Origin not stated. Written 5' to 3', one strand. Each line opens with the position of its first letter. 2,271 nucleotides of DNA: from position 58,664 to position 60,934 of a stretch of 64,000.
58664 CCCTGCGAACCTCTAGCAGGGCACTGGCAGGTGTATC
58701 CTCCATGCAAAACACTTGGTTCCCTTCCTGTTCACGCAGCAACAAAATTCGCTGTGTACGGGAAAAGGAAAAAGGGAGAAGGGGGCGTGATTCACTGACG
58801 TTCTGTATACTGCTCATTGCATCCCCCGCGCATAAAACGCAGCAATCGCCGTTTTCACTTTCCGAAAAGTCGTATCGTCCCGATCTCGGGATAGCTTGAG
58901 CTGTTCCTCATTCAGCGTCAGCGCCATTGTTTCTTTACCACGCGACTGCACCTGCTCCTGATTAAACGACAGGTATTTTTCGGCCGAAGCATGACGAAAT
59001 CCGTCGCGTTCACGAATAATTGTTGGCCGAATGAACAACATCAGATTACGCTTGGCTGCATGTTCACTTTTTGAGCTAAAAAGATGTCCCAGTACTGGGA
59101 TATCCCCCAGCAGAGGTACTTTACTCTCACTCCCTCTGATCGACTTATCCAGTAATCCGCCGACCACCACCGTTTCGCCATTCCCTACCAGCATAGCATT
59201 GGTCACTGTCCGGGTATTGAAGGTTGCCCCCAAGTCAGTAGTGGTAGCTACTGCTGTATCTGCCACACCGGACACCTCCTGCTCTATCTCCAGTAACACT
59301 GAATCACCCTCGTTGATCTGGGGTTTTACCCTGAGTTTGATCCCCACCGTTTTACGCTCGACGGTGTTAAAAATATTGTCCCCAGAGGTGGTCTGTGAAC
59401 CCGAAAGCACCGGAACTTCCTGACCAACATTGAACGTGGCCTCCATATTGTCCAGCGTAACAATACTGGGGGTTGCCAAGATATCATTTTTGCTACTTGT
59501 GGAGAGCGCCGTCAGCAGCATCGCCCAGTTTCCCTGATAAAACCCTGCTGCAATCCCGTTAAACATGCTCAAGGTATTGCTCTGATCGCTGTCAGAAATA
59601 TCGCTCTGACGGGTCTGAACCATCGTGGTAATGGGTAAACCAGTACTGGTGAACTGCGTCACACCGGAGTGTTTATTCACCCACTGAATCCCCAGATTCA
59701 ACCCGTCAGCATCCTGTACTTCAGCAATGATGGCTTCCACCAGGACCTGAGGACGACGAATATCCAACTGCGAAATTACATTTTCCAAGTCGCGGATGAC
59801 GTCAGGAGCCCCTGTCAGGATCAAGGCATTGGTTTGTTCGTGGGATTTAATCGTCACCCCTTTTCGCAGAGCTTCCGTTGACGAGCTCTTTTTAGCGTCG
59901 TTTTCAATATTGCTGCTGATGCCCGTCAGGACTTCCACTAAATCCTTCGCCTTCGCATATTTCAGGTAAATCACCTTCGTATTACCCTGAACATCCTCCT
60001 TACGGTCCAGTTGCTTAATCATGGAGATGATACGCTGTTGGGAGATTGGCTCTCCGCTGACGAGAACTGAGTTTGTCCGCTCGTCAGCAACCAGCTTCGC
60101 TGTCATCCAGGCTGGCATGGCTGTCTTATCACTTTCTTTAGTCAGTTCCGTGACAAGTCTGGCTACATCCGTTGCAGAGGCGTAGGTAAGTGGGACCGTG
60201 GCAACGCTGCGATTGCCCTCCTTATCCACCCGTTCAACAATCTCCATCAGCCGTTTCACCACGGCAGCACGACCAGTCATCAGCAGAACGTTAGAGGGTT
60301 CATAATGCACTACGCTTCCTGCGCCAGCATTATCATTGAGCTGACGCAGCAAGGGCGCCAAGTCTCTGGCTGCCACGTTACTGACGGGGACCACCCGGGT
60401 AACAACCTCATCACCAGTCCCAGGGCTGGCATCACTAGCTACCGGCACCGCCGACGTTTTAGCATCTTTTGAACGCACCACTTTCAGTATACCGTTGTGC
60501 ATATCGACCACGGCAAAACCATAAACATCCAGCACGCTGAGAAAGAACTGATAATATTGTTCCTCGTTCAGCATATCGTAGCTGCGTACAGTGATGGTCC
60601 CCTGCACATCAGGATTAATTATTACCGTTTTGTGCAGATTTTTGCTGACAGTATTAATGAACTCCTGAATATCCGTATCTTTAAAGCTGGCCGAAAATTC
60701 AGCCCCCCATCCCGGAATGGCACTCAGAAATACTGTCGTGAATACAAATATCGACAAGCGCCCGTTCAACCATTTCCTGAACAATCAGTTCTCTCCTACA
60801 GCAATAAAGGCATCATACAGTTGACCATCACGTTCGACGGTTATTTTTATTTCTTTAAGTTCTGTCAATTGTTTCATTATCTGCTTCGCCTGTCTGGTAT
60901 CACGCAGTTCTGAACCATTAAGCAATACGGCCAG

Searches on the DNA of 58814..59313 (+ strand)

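Call 30: search_dna_similar(query=window:58814-59313:+, collection=plasmids, mode=distant, max_rows=12, rows=spread)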
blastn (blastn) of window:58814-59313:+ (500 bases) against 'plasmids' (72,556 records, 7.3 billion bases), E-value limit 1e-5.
Records with a match: 424; places in all: 428; records where one place covers at least 80% of the query: 414.
Best place of each record, by identity: >=99% 49; 95-99% 1; 90-95% 356; 60-80% 18.
By first word of the organism name: Escherichia 413; Providencia 6; Shigella 2; Pantoea 2; Klebsiella 1.
By predicted mobility (MOB-suite, as given by PLSDB): non-mobilizable 315; mobilizable 56; conjugative 53.
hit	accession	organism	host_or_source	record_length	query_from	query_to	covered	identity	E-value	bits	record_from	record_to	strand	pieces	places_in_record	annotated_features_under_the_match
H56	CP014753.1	Escherichia coli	Odocoileus virginianus,feces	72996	1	500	100%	100.0%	0e+0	902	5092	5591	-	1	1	type II secretion system protein GspD | etpD: variant type II secretion system secretin EtpD | type II secretion system protein GspE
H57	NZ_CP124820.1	Escherichia coli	Homo sapiens,Human gut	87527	1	500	100%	100.0%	0e+0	902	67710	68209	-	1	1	etpD: variant type II secretion system secretin EtpD | gspE: type II secretion system ATPase GspE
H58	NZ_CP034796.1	Escherichia coli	stool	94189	1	500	100%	91.4%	0e+0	709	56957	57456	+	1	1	etpD: variant type II secretion system secretin EtpD | gspE: type II secretion system ATPase GspE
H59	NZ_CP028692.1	Escherichia coli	cattle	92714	1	500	100%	91.4%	0e+0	709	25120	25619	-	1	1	etpD: variant type II secretion system secretin EtpD | gspE: type II secretion system ATPase GspE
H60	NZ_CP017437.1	Escherichia coli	Cattle Hide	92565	1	500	100%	91.4%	0e+0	709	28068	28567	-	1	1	etpD: variant type II secretion system secretin EtpD | gspE: type II secretion system ATPase GspE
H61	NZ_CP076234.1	Escherichia coli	Rectal swab of live bovine cattle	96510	1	500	100%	91.4%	0e+0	709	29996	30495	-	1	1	etpD: variant type II secretion system secretin EtpD | gspE: type II secretion system ATPase GspE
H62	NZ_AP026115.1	Escherichia coli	Homo sapiens,Cultured ...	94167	1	500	100%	91.4%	0e+0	709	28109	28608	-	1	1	etpD: variant type II secretion system secretin EtpD | gspE: type II secretion system ATPase GspE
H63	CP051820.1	Escherichia coli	cattle,feces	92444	1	500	100%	91.4%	0e+0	709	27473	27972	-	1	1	etpD: variant type II secretion system secretin EtpD | gspE: type II secretion system ATPase GspE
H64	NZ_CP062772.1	Escherichia coli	Bovine Faeces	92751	1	500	100%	91.4%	0e+0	709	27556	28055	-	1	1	etpD: variant type II secretion system secretin EtpD | gspE: type II secretion system ATPase GspE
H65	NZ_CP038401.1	Escherichia coli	Homo sapiens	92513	1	500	100%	91.4%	0e+0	709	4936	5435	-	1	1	etpD: variant type II secretion system secretin EtpD | gspE: type II secretion system ATPase GspE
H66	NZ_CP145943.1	Escherichia coli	-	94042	1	500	100%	91.4%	0e+0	709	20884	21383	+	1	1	etpD: variant type II secretion system secretin EtpD | gspE: type II secretion system ATPase GspE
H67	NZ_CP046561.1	Pantoea stewartii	Zea mays var. Rugosa (Sweet corn),whole ...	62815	284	409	25%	71.1%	6e-6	60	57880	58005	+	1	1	gspD: type II secretion system secretin GspD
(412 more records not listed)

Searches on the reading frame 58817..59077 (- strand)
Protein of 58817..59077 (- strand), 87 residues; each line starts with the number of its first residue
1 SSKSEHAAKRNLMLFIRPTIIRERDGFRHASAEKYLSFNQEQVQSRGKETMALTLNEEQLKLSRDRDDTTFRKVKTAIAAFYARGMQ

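Call 17: search_solved_structures(query=window:58817-59077:-, max_evalue=0.01, show_alignments=4)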
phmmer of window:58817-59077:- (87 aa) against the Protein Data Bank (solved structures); distinct sequences matched with E-value up to 0.01: 6.
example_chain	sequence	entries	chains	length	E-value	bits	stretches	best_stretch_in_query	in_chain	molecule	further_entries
6hcg_A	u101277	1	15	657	4.7e-17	64.8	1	2-85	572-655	Type II secretion system protein D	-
5wq7_A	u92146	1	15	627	1.1e-09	41.5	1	5-58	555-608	Putative type II secretion system protein D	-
6i1x_A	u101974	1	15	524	6e-06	29.6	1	2-54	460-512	Type II secretion system protein D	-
5wln_G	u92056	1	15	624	0.0022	21.5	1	3-38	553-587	Type II secretion system protein D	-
5w68_A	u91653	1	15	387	0.0032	20.9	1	4-46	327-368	Putative type II secretion protein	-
5zdh_A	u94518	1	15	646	0.0059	20.1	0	4-48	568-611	Type II secretion system protein D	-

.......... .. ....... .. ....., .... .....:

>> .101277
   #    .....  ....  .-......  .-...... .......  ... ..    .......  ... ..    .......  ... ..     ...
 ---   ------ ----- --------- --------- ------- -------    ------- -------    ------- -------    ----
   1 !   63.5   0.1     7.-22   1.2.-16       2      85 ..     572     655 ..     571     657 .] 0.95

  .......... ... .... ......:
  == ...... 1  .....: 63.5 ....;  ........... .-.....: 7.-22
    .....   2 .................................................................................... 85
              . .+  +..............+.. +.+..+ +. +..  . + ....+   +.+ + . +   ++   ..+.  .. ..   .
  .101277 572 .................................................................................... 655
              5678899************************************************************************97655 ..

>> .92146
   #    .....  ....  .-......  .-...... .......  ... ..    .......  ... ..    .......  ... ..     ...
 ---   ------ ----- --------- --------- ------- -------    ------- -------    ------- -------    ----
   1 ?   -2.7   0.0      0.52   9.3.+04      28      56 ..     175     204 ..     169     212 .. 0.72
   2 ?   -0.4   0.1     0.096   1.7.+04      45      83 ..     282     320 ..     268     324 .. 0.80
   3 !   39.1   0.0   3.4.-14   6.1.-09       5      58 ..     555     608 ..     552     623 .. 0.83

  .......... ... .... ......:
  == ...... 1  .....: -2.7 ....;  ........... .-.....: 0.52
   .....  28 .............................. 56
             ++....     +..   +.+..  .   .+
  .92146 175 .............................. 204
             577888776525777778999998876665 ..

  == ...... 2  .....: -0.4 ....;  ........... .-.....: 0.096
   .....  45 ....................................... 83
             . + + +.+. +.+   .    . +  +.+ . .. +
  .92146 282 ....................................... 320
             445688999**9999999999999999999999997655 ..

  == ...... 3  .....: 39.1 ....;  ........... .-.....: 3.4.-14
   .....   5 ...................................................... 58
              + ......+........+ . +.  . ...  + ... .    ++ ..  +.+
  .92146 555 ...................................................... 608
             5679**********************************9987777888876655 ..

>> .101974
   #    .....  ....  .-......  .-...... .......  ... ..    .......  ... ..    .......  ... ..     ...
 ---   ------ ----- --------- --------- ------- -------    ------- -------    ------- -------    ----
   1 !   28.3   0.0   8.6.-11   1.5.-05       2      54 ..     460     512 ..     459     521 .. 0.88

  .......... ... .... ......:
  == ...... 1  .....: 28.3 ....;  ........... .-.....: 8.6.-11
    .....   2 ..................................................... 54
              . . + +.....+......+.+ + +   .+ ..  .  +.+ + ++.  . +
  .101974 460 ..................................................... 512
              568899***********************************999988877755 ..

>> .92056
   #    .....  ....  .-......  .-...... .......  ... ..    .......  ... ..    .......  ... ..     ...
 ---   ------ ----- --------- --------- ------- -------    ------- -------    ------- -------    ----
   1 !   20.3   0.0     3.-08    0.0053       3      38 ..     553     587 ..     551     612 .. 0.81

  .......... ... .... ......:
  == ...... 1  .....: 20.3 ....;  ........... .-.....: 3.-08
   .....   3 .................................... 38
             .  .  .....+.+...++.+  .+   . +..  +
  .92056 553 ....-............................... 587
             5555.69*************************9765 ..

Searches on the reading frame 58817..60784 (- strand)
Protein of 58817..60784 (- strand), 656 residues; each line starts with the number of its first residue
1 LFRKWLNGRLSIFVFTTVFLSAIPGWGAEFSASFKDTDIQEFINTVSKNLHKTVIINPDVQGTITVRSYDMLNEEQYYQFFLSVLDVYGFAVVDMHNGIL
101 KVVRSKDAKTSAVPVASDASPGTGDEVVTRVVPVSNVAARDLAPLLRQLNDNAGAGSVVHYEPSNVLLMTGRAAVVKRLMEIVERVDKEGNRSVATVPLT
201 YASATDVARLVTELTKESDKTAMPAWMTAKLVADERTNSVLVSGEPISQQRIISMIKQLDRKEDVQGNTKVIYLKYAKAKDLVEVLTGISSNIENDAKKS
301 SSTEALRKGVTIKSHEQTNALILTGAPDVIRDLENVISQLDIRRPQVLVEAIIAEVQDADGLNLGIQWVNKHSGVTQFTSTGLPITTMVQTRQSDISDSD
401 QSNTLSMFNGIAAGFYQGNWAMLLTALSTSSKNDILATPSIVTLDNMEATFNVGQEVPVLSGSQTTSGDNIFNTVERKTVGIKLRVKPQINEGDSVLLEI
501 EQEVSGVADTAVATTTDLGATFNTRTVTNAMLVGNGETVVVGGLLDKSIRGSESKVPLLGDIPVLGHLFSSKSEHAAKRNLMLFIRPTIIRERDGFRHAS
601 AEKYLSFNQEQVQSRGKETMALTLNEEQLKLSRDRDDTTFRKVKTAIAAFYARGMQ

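Call 16: search_solved_structures(query=window:58817-60784:-, max_evalue=1e-20, show_alignments=0)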
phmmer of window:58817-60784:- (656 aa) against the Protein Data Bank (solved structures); distinct sequences matched with E-value up to 1e-20: 23.
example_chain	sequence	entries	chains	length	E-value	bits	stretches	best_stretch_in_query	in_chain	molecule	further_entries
6hcg_A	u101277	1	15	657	2.8e-295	983.6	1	14-654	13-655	Type II secretion system protein D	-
5wq7_A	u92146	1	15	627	1.9e-207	693.6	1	29-627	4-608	Putative type II secretion system protein D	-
5wq8_A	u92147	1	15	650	2.9e-176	590.6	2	29-389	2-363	Type II secretion system protein D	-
5wq9_A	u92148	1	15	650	1.8e-175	588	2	29-389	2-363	Type II secretion system protein D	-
6i1x_A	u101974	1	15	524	1.4e-174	585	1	124-623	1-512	Type II secretion system protein D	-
5zdh_A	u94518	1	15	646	6.2e-160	536.7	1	28-617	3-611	Type II secretion system protein D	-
6i1y_A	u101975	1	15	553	1.5e-134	452.9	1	125-612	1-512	General secretion pathway protein GspD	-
5wln_G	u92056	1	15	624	7.4e-103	348.2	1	27-607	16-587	Type II secretion system protein D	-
9k8v_A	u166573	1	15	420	7.1e-82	279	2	402-612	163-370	General secretion pathway protein D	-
5w68_A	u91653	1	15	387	3.2e-79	270.2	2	386-615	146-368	Putative type II secretion protein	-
3ezj_A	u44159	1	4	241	7e-75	255.9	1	28-261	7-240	General secretion pathway protein GspD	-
3oss_D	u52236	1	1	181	1.5e-48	168.9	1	28-187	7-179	TYPE 2 SECRETION SYSTEM, SECRETIN GSPD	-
7ofh_A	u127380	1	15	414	1.5e-31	112.8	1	308-591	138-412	Virion export protein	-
6w6m_A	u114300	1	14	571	3.6e-29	104.9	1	269-590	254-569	Type IV pilus secretin PilQ family protein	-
4e9j_A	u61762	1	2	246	1.3e-26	96.5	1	27-261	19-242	General secretion pathway protein D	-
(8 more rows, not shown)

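Call 39: search_protein_families(library=pfam, proteins=[window:58817-60784:-], max_evalue=0.00001)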
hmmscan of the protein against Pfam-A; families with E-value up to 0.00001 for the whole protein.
window:58817-60784:- (656 aa): 3 families
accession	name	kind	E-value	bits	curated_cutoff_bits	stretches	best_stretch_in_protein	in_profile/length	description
PF03958.22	Secretin_N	-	3.6e-50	168.5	28.2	3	269-346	1-69/69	Bacterial type II/III secretion system short domain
PF00263.26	Secretin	-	1.6e-48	165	27.5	1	426-591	1-169/169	Bacterial type II and III secretion system protein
PF21305.2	type_II_gspD_N0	-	4e-26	91.1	27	1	33-102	2-71/71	GspD-like, N0 domain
